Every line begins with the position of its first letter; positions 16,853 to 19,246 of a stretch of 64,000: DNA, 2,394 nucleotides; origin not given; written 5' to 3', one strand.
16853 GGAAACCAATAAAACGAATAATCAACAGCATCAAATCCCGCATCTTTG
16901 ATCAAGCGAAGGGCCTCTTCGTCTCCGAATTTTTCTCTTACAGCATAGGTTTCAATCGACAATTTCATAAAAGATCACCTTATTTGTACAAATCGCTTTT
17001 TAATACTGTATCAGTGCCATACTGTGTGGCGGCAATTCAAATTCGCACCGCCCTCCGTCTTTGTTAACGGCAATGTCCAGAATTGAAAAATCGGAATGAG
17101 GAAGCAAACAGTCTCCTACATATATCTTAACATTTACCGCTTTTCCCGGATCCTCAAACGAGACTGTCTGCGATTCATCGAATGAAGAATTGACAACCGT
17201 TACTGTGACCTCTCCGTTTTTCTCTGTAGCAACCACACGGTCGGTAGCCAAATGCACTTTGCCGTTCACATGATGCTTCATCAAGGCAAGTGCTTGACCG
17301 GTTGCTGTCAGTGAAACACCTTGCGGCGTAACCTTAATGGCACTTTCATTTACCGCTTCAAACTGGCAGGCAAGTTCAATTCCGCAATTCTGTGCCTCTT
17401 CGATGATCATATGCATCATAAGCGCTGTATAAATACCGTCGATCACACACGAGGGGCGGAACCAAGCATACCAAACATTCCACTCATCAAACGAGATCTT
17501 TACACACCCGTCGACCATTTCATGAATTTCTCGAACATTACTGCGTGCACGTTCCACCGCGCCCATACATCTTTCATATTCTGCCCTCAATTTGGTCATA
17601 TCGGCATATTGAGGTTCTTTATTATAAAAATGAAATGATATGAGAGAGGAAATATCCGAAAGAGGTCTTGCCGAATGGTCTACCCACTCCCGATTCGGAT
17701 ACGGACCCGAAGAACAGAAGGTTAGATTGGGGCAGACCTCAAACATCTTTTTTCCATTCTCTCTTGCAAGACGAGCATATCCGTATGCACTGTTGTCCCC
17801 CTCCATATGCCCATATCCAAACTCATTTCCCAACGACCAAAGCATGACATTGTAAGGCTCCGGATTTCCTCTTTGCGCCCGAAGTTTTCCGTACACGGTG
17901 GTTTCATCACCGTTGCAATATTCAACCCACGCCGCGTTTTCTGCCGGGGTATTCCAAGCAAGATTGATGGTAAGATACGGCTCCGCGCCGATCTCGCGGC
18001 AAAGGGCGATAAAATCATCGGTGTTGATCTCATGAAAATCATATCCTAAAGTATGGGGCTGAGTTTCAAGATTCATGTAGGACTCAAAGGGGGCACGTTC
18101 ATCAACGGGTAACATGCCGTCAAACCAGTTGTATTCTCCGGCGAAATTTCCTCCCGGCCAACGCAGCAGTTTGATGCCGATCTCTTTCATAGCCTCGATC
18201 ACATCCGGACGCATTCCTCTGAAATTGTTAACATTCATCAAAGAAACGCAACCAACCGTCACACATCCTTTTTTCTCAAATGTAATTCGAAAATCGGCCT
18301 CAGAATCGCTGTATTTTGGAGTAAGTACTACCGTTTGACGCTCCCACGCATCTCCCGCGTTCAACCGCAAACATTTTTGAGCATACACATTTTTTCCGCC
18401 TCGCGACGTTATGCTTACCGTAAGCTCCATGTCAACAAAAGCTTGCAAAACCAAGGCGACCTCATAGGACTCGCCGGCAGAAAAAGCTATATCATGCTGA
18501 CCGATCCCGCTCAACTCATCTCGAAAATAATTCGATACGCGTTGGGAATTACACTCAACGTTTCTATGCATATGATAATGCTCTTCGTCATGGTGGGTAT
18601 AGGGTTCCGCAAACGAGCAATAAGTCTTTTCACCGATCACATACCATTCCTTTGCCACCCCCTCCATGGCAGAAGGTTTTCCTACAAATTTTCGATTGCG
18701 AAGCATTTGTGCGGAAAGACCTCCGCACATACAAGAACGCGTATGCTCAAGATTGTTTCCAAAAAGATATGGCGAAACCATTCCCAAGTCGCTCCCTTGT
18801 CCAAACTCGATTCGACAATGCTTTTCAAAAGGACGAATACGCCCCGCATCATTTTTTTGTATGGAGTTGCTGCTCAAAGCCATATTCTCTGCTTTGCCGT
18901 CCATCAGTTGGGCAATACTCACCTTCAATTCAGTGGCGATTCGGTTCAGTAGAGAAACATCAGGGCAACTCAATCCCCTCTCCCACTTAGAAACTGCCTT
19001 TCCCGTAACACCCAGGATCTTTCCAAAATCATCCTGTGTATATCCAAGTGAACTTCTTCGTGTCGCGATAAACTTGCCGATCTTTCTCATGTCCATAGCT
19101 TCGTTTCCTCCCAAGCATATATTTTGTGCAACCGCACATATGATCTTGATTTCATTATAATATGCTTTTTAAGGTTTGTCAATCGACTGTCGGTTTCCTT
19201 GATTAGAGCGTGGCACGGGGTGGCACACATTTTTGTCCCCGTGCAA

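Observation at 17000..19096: XRE helix-turn-helix domain fused to an apparently catalytically intact GH51-type glycosidase (possible trigger enzyme or one-component sugar sensor)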

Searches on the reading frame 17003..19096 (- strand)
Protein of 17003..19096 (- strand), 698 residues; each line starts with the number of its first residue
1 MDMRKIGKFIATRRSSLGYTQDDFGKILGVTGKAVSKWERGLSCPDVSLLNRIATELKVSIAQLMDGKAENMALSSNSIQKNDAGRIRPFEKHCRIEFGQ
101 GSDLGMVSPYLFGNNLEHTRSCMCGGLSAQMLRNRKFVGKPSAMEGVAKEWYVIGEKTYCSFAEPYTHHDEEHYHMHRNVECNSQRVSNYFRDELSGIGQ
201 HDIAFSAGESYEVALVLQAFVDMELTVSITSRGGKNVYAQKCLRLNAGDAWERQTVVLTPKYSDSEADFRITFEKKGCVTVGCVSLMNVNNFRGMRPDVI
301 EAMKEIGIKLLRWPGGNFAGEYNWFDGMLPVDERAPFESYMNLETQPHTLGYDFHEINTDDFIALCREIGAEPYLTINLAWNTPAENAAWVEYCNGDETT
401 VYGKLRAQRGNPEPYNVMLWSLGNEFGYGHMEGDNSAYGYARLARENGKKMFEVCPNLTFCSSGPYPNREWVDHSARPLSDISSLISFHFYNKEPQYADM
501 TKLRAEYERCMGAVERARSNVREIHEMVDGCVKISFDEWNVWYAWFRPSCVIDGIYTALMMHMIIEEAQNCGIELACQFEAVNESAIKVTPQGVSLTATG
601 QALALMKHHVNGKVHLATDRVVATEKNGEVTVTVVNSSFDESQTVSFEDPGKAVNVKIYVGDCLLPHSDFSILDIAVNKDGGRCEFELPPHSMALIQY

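Call 3: search_protein_families(library=pfam, proteins=[window:17003-19096:-], max_evalue=0.1)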
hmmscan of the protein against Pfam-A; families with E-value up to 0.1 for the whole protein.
window:17003-19096:- (698 aa): 7 families
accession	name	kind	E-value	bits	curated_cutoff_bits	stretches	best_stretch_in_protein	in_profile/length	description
PF01381.28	HTH_3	-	1.2e-09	38.5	23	1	13-63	4-54/55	Helix-turn-helix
PF13560.12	HTH_31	-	0.00014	22.5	27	1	7-60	3-57/64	Helix-turn-helix domain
PF22848.2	ASD1_dom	-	0.00031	20.8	22.2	1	391-425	114-149/239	Alpha-L-arabinofuranosidase 1 domain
PF12844.13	HTH_19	-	0.00039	20.7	30.2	1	7-69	1-63/64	Helix-turn-helix domain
PF00157.23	Pou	-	0.021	15.2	27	1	2-31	5-34/72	Pou domain - N-terminal to homeobox domain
PF15731.11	MqsA_antitoxin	-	0.031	14.9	30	1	7-51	71-115/131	Antitoxin component of bacterial toxin-antitoxin system, MqsA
PF11476.16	TgMIC1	-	0.072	13.3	28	0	598-654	49-105/117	Toxoplasma gondii micronemal protein 1 TgMIC1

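Call 4: search_protein_families(library=ncbifam, proteins=[window:17003-19096:-], max_evalue=0.1)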
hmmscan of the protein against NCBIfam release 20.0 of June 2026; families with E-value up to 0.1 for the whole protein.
window:17003-19096:- (698 aa): 11 families
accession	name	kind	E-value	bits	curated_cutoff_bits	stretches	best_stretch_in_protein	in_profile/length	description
NF051901.1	ArabsyFurArfAAgro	equivalog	1.6e-40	139.5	625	1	293-545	47-298/502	arabinosylfuranosidase ArfA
NF041951.1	phage_RstR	subfamily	1.6e-09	38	80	1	6-86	3-83/108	RstR family transcriptional repressor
NF007257.0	PRK09706.1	subfamily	1.9e-08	34.2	101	1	1-71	1-71/135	transcriptional repressor DicA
NF047948.1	male_kill_WMK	equivalog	4.3e-07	29.7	300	1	4-73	161-230/300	WO male-killing family protein Wmk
TIGR03830.1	CxxCG_CxxCG_HTH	subfamily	1.5e-06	28.1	61.8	1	7-49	67-109/127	type II TA system antitoxin MqsA family protein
TIGR03070.1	couple_hipB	subfamily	3.4e-05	23.7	71.65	1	4-53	1-50/58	type II toxin-antitoxin system Y4mF family antitoxin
NF041575.1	antitoxPezA_Strep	equivalog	0.00018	21.5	290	1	6-64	2-60/158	type II toxin-antitoxin system antitoxin PezA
NF046032.1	TransRegSlrRBacil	equivalog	0.00065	19.8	250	1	6-72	2-67/149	HTH-type transcriptional regulator SlrR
TIGR00270.2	TIGR00270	equivalog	0.013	15.3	110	1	8-68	78-138/159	multiprotein bridging factor aMBF1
NF006015.0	PRK08154.1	subfamily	0.053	12.7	204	1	4-72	29-100/314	anaerobic benzoate catabolism transcriptional regulator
NF052239.1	antitox_spr1629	equivalog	0.055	12.6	335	1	6-69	3-66/377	spr1629 family repressor/antitoxin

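Call 5: search_solved_structures(query=window:17003-19096:-, max_evalue=1, show_alignments=3)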
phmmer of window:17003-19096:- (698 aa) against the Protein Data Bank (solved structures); distinct sequences matched with E-value up to 1: 33.
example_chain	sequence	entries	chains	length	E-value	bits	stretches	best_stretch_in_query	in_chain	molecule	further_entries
3s2c_A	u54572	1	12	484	2e-49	171.5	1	289-614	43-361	Alpha-N-arabinofuranosidase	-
4atw_A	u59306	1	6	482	2.7e-49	171.1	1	289-614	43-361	ALPHA-L-ARABINOFURANOSIDASE DOMAIN PROTEIN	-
3ug3_A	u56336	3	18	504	3.1e-49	170.9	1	289-614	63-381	Alpha-L-arabinofuranosidase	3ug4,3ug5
8i0a_A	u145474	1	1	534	3.1e-34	121.3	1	293-594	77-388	alpha-L-arabinofuranosidase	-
1pz3_A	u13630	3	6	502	7.5e-29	103.5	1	293-545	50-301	Alpha-L-arabinofuranosidase | Intracellular exo-alpha-(1->5)-L-arabinofuranosidase | GH51 a-l-arabinofuranosidase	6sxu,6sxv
1pz2_A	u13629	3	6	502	4.8e-28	100.8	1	293-545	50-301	Alpha-L-arabinofuranosidase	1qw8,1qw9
5o7z_A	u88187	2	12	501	6.4e-28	100.4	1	292-544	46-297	Intracellular exo-alpha-(1->5)-L-arabinofuranosidase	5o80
2c7f_A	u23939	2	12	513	6.5e-28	100.4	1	292-544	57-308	ALPHA-L-ARABINOFURANOSIDASE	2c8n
5o81_A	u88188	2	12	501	4e-27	97.8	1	292-544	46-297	Intracellular exo-alpha-(1->5)-L-arabinofuranosidase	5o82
2vrk_A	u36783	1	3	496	2e-22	82.2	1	289-631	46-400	ALPHA-L-ARABINOFURANOSIDASE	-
2vrq_A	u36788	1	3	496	4.1e-22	81.2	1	289-631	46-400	ALPHA-L-ARABINOFURANOSIDASE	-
2y2w_A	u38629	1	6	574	7.5e-22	80.4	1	293-544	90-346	ARABINOFURANOSIDASE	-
6zta_A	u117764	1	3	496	8.4e-22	80.2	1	289-633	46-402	Alpha-L-arabinofuranosidase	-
6zt6_A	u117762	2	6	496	1.2e-21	79.7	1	289-632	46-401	Alpha-L-arabinofuranosidase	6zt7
6zt8_A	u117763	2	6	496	1.4e-21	79.4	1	289-633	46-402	Alpha-L-arabinofuranosidase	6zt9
1adr_A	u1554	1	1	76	0.0013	20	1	3-68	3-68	P22 C2 REPRESSOR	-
6zps_AAA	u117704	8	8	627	0.0032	18.8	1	110-426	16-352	MgGH51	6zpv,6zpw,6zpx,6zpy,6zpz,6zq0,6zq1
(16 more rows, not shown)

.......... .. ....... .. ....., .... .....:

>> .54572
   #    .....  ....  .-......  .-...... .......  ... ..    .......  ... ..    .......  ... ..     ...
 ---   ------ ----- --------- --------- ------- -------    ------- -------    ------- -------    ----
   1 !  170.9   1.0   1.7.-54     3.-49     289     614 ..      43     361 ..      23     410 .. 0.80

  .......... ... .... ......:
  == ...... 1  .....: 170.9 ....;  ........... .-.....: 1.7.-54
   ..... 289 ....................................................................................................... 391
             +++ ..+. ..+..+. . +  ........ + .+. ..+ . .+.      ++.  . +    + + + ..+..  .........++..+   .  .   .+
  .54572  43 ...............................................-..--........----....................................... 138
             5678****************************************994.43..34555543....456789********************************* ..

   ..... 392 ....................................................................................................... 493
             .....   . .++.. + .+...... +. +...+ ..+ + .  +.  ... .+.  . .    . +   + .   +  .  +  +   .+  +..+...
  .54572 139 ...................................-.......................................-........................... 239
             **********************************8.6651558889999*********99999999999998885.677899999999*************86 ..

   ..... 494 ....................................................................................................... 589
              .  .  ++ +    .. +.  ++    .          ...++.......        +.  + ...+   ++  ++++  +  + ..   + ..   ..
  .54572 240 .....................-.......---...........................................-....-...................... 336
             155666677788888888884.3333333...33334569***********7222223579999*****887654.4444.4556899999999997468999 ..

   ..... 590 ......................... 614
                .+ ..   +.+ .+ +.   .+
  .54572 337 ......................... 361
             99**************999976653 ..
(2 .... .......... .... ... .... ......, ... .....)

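Call 6: find_homologous_proteins(query=window:17003-19096:-, max_evalue=0.00001)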
Query window:17003-19096:- (698 aa): 2160 proteins with E <= 0.00001 among 8000 candidates; the best 120 are listed.
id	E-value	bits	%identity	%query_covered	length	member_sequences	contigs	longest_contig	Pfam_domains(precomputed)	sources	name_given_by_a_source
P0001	0.0e+0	1323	81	98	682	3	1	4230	PF01381.29,PF22848.3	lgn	-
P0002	0.0e+0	1291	78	100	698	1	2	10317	PF01381.29,PF22848.3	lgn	-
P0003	0.0e+0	1219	99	75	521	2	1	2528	PF22848.3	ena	-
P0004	0.0e+0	1183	71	100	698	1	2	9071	PF01381.29,PF22848.3,PF13560.13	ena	-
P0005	0.0e+0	1090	66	100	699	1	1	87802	PF12844.14,PF01381.29,PF22848.3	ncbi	-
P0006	0.0e+0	1078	65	100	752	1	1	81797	PF01381.29,PF22848.3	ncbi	-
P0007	0.0e+0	1077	65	100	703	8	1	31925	PF12844.14,PF01381.29,PF22848.3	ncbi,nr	ncbi:MAG: helix-turn-helix domain-containing protein [Clostridia bacterium]|nr:helix-turn-helix doma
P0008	0.0e+0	1073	65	100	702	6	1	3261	PF01381.29,PF22848.3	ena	-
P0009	0.0e+0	1070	65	100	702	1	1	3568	PF01381.29,PF22848.3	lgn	-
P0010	0.0e+0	1069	65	100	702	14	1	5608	PF01381.29,PF22848.3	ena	-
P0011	0.0e+0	1060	65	100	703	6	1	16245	PF01381.29,PF22848.3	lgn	-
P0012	0.0e+0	1058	65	100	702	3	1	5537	PF01381.29,PF22848.3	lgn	-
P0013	0.0e+0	1057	64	100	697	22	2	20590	PF12844.14,PF01381.29,PF22848.3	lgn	-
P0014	0.0e+0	1054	64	100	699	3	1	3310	PF01381.29,PF22848.3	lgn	-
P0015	0.0e+0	1053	63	100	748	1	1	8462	PF01381.29,PF22848.3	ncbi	-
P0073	7.1e-278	942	58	100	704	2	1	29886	PF01381.29,PF22848.3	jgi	-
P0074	2.7e-269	913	56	100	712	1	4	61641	PF12844.14,PF01381.29,PF22848.3,PF13560.13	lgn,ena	-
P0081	6.5e-258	876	54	100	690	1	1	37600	PF01381.29,PF22848.3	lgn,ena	-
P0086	1.5e-250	851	53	100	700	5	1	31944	PF01381.29,PF22848.3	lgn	-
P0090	1.2e-248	845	53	100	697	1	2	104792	PF01381.29,PF22848.3,PF13560.13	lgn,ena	-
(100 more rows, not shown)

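Call 9: find_encoding_contigs(protein=P0005, flank=8000, max_places=2)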
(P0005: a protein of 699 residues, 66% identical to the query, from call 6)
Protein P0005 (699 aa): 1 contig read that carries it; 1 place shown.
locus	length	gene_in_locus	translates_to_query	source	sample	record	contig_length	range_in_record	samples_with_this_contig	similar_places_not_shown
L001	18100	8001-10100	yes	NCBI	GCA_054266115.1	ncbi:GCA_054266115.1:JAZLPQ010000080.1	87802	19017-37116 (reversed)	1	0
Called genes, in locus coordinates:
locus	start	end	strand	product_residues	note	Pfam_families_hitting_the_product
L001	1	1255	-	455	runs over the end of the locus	PF02878:PGM_PMM_I, PF02879:PGM_PMM_II, PF02880:PGM_PMM_III, PF00408:PGM_PMM_IV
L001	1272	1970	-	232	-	PF24894:Hexapep_GlmU (faint), PF25084:LbH_EIF2B, PF25087:GMPPB_C, PF00132:Hexapep (weak)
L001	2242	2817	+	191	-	-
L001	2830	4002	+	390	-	PF00266:Aminotran_5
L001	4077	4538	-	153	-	-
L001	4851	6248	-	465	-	PF28494:GlyRS_ins_1 (faint), PF00587:tRNA-synt_2b, PF03129:HGTP_anticodon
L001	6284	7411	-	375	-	PF03816:LytR_cpsA_psr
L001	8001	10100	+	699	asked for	PF01381:HTH_3, PF12844:HTH_19 (weak), PF22848:ASD1_dom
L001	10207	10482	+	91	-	-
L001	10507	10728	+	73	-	-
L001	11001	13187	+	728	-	PF00933:Glyco_hydro_3, PF01915:Glyco_hydro_3_C, PF14310:Fn3-like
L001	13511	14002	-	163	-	-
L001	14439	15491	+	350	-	PF22244:GCE_fung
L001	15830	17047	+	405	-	PF01381:HTH_3, PF12844:HTH_19, PF13560:HTH_31, PF00294:PfkB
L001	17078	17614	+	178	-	PF07385:Lyx_isomer (weak)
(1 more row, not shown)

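Call 10: find_encoding_contigs(protein=P0090, flank=8000, max_places=2)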
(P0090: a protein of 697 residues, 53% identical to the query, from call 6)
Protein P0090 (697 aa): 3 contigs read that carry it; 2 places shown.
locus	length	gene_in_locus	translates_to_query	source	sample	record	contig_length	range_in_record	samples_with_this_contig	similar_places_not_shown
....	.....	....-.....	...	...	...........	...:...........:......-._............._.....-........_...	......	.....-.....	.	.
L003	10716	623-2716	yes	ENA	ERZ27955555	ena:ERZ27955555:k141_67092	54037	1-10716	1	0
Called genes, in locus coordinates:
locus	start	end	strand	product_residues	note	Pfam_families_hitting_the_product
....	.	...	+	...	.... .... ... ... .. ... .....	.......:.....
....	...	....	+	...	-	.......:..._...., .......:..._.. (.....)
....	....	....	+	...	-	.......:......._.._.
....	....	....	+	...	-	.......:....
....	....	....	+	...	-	-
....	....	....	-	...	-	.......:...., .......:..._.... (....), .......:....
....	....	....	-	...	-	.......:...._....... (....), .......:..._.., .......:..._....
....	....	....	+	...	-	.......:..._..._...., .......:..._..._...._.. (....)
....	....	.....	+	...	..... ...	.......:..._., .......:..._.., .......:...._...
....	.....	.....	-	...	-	-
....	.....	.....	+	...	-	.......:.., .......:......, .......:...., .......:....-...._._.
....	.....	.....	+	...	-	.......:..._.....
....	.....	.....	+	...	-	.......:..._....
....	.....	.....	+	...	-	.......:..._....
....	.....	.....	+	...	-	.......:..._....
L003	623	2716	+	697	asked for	PF01381:HTH_3, PF13560:HTH_31, PF22848:ASD1_dom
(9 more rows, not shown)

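Call 11: find_encoding_contigs(protein=P0074, flank=8000, max_places=2)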
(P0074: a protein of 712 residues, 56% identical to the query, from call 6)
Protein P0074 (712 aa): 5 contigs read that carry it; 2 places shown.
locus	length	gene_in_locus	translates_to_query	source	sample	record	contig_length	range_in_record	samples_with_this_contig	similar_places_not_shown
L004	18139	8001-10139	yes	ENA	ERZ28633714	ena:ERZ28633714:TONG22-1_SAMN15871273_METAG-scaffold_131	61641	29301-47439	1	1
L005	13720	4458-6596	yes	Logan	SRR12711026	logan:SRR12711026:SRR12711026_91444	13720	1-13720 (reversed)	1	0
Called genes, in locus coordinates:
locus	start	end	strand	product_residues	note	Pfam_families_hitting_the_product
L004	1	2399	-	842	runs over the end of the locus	PF13855:LRR_8 (faint), PF13306:LRR_5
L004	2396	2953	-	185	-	PF04542:Sigma70_r2, PF08281:Sigma70_r4_2 (weak)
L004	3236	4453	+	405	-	PF05496:RuvB_N, PF00004:AAA, PF16193:AAA_assoc_2 (weak), PF12002:MgsA_C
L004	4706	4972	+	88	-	PF01649:Ribosomal_S20p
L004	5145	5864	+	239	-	PF06541:ABC_trans_CmpB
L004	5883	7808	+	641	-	PF07944:Beta-AFase-like_GH127_cat, PF20736:Glyco_hydro127M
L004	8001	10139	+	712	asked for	PF01381:HTH_3, PF12844:HTH_19 (weak), PF13560:HTH_31, PF22848:ASD1_dom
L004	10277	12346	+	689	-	-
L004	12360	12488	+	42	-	-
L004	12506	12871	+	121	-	-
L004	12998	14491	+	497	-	-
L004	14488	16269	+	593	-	PF00753:Lactamase_B (weak)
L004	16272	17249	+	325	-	PF00149:Metallophos (faint)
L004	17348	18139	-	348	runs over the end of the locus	-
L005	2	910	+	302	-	?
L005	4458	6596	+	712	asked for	PF01381:HTH_3, PF12844:HTH_19 (weak), PF13560:HTH_31, PF22848:ASD1_dom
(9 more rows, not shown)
